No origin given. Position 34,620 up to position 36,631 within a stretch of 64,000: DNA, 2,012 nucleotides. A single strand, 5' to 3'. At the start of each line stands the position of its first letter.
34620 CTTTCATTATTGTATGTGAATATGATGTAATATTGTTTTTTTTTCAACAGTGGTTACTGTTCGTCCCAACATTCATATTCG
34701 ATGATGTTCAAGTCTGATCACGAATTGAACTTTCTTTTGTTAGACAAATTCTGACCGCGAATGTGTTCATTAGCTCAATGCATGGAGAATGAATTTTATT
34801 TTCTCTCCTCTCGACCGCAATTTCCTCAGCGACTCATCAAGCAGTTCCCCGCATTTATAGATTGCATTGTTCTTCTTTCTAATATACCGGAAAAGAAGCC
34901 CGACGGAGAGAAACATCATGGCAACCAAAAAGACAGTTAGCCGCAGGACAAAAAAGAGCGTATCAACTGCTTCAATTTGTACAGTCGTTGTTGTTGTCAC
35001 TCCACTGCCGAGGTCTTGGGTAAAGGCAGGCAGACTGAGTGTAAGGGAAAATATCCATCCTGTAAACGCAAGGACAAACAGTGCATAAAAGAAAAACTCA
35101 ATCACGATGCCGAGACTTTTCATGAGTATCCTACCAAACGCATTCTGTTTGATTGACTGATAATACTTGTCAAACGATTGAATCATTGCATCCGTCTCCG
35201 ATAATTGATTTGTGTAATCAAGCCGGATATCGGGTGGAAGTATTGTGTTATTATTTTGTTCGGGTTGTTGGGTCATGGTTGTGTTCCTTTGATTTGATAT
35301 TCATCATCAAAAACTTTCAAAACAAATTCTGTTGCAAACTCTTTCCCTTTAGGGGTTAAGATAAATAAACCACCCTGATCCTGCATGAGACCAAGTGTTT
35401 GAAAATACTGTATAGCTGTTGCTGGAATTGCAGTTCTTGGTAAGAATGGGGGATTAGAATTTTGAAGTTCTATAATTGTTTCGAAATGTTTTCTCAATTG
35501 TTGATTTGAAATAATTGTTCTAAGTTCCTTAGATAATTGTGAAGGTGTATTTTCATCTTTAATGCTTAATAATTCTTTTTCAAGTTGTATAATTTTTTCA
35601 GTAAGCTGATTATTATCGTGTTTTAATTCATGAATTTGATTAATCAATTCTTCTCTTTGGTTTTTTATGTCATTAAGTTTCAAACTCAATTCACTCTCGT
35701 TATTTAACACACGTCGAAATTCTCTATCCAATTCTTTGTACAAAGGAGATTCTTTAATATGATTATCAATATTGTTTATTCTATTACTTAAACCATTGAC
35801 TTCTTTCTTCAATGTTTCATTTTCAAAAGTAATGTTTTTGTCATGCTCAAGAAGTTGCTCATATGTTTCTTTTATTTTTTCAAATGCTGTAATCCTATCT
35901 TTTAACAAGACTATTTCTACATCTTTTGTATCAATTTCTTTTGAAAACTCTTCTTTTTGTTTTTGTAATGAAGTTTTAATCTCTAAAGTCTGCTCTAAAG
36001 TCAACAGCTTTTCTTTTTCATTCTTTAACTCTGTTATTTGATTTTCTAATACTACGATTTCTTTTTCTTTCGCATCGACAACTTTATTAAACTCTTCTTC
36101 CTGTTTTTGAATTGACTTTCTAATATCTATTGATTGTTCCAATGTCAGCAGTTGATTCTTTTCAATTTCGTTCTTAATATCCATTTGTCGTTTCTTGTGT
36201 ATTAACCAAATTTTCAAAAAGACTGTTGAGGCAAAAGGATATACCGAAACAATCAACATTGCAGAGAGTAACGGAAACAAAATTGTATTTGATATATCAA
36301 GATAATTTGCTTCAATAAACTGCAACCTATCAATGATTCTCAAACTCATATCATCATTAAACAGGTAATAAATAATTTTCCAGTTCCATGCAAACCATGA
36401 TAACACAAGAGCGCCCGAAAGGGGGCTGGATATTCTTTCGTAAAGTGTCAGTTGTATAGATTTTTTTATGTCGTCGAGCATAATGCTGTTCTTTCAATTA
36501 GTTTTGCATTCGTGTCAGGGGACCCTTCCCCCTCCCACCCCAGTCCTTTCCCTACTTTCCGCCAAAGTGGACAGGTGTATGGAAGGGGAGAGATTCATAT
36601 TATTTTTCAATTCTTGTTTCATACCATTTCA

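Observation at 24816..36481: Accessory (probably defence) island of about 12 kb between a T9SS gene and a lipid-enzyme operon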

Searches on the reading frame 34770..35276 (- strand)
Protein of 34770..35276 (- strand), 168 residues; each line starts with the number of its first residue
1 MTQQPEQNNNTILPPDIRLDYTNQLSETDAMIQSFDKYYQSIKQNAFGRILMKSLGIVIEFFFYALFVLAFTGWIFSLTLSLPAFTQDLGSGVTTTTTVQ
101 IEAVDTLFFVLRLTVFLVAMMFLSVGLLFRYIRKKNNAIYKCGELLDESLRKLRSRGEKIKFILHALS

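Call 3: search_protein_families(library=pfam, proteins=[window:34770-35276:-], max_evalue=0.01)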
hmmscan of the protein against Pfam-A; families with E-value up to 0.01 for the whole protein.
window:34770-35276:- (168 aa): 0 families

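Call 4: search_protein_families(library=padloc, proteins=[window:34770-35276:-], max_evalue=0.01)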
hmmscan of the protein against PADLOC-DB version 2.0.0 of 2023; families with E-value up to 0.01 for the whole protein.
window:34770-35276:- (168 aa): 0 families

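Call 5: search_protein_families(library=ncbifam, proteins=[window:34770-35276:-], max_evalue=0.01)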
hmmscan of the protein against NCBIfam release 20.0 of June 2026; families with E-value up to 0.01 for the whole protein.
window:34770-35276:- (168 aa): 0 families

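Call 20: search_protein_families(library=phrogs, proteins=[window:34770-35276:-], max_evalue=0.01)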
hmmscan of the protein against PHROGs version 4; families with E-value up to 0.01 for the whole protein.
window:34770-35276:- (168 aa): 0 families

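Call 28: search_protein_families(library=pfam, proteins=[window:34770-35276:-], max_evalue=10)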
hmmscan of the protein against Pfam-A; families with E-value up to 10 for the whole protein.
window:34770-35276:- (168 aa): 3 families
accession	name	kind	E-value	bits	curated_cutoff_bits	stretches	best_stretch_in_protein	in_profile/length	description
PF13967.11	RSN1_TM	-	0.045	13.9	27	1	113-152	4-44/156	Late exocytosis, associated with Golgi transport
PF12420.13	DUF3671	-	0.11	12.3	34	1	37-134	141-211/223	Fam-L, Fam-M like protein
PF21525.2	Nlp36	-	6.5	7.2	27.3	1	101-136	4-39/49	Neuropeptide-like peptide 36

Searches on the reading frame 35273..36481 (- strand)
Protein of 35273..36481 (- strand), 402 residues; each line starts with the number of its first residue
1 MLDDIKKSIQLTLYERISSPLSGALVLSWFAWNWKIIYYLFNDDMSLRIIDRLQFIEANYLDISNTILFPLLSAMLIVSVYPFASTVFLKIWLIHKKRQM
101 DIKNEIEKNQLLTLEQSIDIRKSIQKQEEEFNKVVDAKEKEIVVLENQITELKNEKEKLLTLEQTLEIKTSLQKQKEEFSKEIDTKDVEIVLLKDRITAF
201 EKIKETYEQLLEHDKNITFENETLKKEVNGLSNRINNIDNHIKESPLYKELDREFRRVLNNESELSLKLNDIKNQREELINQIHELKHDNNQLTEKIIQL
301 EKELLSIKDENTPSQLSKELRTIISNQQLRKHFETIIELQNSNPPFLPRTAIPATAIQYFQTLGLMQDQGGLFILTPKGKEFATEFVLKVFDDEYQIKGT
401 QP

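Call 3: search_protein_families(library=pfam, proteins=[window:35273-36481:-], max_evalue=0.01)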
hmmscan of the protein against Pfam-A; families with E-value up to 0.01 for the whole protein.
window:35273-36481:- (402 aa): 0 families

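Call 4: search_protein_families(library=padloc, proteins=[window:35273-36481:-], max_evalue=0.01)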
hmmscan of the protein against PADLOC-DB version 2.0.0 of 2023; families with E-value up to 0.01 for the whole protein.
window:35273-36481:- (402 aa): 4 families
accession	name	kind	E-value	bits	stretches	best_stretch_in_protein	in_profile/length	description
PDLC03859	LmuB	-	5.6e-06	23.8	1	103-326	249-474/611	-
PDLC03865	LmuB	-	1.4e-05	21.5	1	101-335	524-758/1007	-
PDLC00580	JetC3|JetC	-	2.5e-05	20.8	1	89-332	219-458/1068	DUF3584 domain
PDLC00551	JetC2|JetC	-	0.0023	13.8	1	115-318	795-992/1365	DUF3584 domain; MukB-like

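Call 5: search_protein_families(library=ncbifam, proteins=[window:35273-36481:-], max_evalue=0.01)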
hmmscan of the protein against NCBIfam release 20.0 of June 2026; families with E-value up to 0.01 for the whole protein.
window:35273-36481:- (402 aa): 3 families
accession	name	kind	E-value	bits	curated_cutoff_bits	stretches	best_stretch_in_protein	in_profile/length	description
NF045487.1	ASRP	equivalog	0.00085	18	300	1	114-243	350-477/593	archaea-specific SMC-related protein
TIGR02168.1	SMC_prok_B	equivalog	0.0011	16.9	567.35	1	112-314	267-475/1181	chromosome segregation protein SMC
TIGR04211.1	SH3_and_anchor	equivalog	0.0036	16.9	65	1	211-323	58-167/198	TIGR04211 family SH3 domain-containing protein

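Call 20: search_protein_families(library=phrogs, proteins=[window:35273-36481:-], max_evalue=0.01)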
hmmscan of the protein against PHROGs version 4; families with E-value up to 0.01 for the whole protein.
window:35273-36481:- (402 aa): 4 families
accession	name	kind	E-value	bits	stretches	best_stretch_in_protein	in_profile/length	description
phrog_4780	-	unknown function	5.9e-13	50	1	5-279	8-241/275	-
phrog_13369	-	unknown function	1.9e-12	48.1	1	2-104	5-101/305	-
phrog_22645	-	unknown function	7.8e-11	42.7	1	1-148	1-150/275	-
phrog_35327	-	unknown function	0.00011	22.2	1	3-251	6-247/348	-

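Call 28: search_protein_families(library=pfam, proteins=[window:35273-36481:-], max_evalue=10)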
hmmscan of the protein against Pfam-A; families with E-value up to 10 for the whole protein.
window:35273-36481:- (402 aa): 8 families
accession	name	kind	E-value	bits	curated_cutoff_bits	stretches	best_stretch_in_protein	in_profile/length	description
PF21194.3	TadZ-like_ARD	-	0.018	15.8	27.4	1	145-211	38-104/108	TadZ-like, receiver domain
PF02183.23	HALZ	-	0.081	13.5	28.1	1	202-234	9-41/43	Homeobox associated leucine zipper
PF04728.18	LPP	-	0.29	11.9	29.1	1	277-310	3-36/53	Lipoprotein leucine-zipper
PF24319.2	DUF7491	-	0.5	11.1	30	2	120-185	12-81/90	Coiled-coil region of unknown function (DUF7491)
PF07439.16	DUF1515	-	0.55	10.7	22.2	1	147-205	12-71/113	Protein of unknown function (DUF1515)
PF11932.13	DUF3450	-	1.1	8.9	32.6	2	251-347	21-120/241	Protein of unknown function (DUF3450)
PF07889.17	DUF1664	-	2.9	8.4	34.6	2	167-240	52-122/124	Protein of unknown function (DUF1664)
PF22085.1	NorB_cytochrome_c-like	-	3.6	8.3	29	1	145-226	59-140/181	Nitric oxide reductase subunit B, cytochrome c-like domain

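Call 71: search_dna_similar(query=window:35273-36481:-, collection=phages, mode=protein, max_rows=10, max_evalue=0.001)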
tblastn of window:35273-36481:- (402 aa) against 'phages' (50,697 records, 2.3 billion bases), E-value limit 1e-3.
Records with a match: 4; places in all: 4; records where one place covers at least 80% of the query: 0.
Best place of each record, by identity: <60% 4.
By first word of the organism name: Klebsiella 3; Escherichia 1.
By host as written in the record: Klebsiella oxytoca BBCO_XO_1 1; Klebsiella pneumoniae BUCT711 1; Escherichia coli 1; Klebsiella pneumoniae ST11-VIM1 1.
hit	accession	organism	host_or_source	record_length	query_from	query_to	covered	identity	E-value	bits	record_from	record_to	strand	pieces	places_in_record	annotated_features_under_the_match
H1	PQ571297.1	Klebsiella phage KO-TP1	Klebsiella oxytoca BBCO_XO_1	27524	1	149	37%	29.7%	3e-8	62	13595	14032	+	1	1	hypothetical protein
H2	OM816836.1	Klebsiella phage vB_KpnP_BUCT711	Klebsiella pneumoniae BUCT711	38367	12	149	34%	27.3%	2e-5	53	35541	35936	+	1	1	hypothetical protein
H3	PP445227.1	Escherichia phage EC.W1-9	Escherichia coli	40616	4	111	27%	29.1%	8e-5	51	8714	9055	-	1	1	hypothetical protein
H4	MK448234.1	Klebsiella phage ST11-VIM1phi8.2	Klebsiella pneumoniae ST11-VIM1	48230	3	111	27%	28.3%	8e-5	51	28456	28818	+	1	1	hypothetical protein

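Call 103: get_annotated_region(hit=H1, flank=3000)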
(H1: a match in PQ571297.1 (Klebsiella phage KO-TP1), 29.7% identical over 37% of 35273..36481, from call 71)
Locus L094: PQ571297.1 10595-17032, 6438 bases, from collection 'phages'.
description: Klebsiella phage KO-TP1, complete genome.
organism: Klebsiella phage KO-TP1 (NCBI taxid 3385246)
taxonomy: Viruses
host: Klebsiella oxytoca BBCO_XO_1; source: antibiotic induction; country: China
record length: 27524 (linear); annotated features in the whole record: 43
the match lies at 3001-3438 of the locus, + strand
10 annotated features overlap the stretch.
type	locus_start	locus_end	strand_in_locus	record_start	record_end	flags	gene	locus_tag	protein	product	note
CDS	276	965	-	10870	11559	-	-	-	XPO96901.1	anti-termination protein Q-like protein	KO-TP1_gp15; KO-TP1_gp15; Annot2=(hmm profile search-vog [Rank2]) VOG50878 sp|P13870|REGQ_BP82 Antitermination protein ...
CDS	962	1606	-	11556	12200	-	-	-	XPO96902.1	recombination protein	KO-TP1_gp16; KO-TP1_gp16; Annot2=(hmm profile search-phrog [Rank2]) phrog_171 NinG/ Rap DNA junction specific ...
CDS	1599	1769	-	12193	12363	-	-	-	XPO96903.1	protein NinE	KO-TP1_gp17; KO-TP1_gp17; Annot2=(hmm profile search-vog [Rank2]) VOG45771 sp|P03768|NINE_LAMBD Protein ninE; ...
CDS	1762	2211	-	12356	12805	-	-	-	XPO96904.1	protein ninB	KO-TP1_gp18; KO-TP1_gp18; Annot2=(hmm profile search-phrog [Rank2]) phrog_72 NinB/ Orf homologous recombination ...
CDS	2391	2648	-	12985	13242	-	-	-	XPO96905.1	DNA polymerase III theta subunit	KO-TP1_gp19; KO-TP1_gp19; Annot2=(hmm profile search-vog [Rank2]) VOG27543 REFSEQ DNA polymerase III theta ...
CDS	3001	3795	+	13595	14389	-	-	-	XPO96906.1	hypothetical protein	KO-TP1_gp20; KO-TP1_gp20; None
CDS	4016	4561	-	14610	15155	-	-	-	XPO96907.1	hypothetical protein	KO-TP1_gp21; KO-TP1_gp21; None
CDS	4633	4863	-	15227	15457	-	-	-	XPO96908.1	MarR family transcription regulator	KO-TP1_gp22; KO-TP1_gp22; Annot2=(structure alignment-afuniprot50) AF-A0A5D3J4W0-F1-model_v4 MarR family ...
CDS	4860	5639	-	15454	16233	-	-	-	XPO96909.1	putative replication protein p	KO-TP1_gp23; KO-TP1_gp23; Annot2=(hmm profile search-vog [Rank2]) VOG27508 sp|P03689|VRPP_LAMBD Replication protein ...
CDS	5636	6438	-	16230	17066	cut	-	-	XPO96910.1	replication initiation O-like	KO-TP1_gp24; KO-TP1_gp24; Annot2=(hmm profile search-phrog [Rank2]) phrog_277 replication initiation ...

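Call 111: find_related_loci(query=window:35273-36481:-, collection=viral_contigs, flank=4000)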
Query window:35273-36481:- (402 aa) in viral_contigs; peptide patterns used: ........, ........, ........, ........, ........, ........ (x = any residue, [..] = any of these).
14 stretches matched a pattern, but none encodes a relative of the query by tblastn (E <= 1e-3).
